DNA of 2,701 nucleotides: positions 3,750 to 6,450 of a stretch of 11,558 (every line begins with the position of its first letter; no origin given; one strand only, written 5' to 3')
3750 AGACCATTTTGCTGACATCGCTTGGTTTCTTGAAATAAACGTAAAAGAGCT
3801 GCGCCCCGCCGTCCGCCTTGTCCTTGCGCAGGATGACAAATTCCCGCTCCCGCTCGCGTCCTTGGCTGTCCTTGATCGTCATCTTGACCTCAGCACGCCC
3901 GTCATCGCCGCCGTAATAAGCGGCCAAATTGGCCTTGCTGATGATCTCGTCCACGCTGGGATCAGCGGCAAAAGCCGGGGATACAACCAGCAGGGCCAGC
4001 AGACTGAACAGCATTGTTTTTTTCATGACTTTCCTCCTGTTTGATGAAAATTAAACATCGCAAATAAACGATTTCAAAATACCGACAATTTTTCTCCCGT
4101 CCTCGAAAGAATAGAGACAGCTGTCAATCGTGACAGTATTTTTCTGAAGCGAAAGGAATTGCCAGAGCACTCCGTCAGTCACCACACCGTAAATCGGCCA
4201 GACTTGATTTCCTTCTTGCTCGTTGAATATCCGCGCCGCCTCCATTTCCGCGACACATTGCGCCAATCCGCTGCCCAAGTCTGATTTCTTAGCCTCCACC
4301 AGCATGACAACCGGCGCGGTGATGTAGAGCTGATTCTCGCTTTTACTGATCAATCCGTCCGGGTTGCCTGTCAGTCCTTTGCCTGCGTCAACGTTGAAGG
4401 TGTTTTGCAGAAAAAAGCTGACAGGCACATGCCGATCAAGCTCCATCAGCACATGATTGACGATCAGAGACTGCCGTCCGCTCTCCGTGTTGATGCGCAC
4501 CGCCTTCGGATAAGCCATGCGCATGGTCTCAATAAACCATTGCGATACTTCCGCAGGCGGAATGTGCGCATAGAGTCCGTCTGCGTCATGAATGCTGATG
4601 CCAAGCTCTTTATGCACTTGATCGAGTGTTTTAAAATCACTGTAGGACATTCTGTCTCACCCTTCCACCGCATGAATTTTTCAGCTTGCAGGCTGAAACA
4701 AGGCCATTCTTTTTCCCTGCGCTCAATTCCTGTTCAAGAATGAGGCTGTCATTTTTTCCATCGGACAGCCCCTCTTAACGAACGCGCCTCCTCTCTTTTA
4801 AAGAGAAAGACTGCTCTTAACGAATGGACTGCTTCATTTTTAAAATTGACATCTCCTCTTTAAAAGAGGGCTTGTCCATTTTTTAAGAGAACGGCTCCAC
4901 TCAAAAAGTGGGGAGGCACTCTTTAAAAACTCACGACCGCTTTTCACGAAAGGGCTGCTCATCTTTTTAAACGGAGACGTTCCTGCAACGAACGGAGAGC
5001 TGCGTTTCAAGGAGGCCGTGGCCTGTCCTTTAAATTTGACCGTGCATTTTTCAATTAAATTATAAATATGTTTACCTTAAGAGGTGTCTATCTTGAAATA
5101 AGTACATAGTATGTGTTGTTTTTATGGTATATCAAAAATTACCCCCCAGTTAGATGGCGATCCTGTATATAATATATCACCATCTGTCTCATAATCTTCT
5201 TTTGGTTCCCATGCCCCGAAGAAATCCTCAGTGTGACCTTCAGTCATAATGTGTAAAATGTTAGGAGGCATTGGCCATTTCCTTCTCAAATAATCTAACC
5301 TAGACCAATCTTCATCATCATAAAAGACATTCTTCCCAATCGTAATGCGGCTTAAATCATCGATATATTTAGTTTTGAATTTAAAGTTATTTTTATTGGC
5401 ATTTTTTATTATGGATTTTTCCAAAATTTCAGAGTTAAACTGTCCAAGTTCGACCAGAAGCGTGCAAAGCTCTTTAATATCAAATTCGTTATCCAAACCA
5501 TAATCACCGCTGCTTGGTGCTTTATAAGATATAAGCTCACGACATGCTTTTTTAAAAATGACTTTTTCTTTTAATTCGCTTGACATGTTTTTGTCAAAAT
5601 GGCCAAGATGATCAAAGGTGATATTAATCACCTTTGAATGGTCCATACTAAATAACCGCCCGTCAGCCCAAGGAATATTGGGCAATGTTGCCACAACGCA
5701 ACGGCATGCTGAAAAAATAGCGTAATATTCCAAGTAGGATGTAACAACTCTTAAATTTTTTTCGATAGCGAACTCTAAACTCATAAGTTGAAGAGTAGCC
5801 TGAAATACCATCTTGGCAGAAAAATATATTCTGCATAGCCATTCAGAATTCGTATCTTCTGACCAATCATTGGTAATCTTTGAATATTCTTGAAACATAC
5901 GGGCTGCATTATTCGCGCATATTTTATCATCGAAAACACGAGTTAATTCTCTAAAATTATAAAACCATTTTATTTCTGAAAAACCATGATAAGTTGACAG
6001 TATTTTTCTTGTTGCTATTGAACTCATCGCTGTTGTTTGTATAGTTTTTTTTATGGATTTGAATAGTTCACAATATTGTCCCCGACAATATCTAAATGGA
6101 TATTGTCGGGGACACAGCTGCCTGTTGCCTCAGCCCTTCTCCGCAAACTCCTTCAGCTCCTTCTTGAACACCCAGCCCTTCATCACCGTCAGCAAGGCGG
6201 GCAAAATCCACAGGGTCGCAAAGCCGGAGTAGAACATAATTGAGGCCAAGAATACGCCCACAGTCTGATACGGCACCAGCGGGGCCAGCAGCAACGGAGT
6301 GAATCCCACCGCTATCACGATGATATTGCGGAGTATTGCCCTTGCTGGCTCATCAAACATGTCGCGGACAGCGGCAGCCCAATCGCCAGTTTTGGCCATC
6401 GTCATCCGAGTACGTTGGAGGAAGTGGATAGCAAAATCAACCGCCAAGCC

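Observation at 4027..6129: A 2.1-kb compositionally foreign, co-oriented module splits a conserved arsR-MMPL-LolA-like-OM-barrel export operon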

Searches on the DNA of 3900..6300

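Call 40: search_rna_families(source=window, threshold=evalue, max_evalue=1, start=3900, end=6300)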
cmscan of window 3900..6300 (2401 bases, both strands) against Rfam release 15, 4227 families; matches with E-value up to 1: 1.
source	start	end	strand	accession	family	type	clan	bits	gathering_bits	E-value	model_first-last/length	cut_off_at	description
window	6055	6114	+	RF00042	CopA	Gene; antisense;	-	22.6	60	0.56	1-92/92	no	CopA-like RNA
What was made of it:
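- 4746..5052 (.): Electronema-conserved non-coding element: about 34-bp leader plus 13 in-phase 21-nt units, consensus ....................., alternating two subtypes (42-nt super-period). No Rfam hit (call 40).
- On Described RNA families (Rfam 15): The only hit in 3900-6300 is CopA at 22.6 bits against a gathering score of 60, E=0.56, on the hairpin (call 40).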
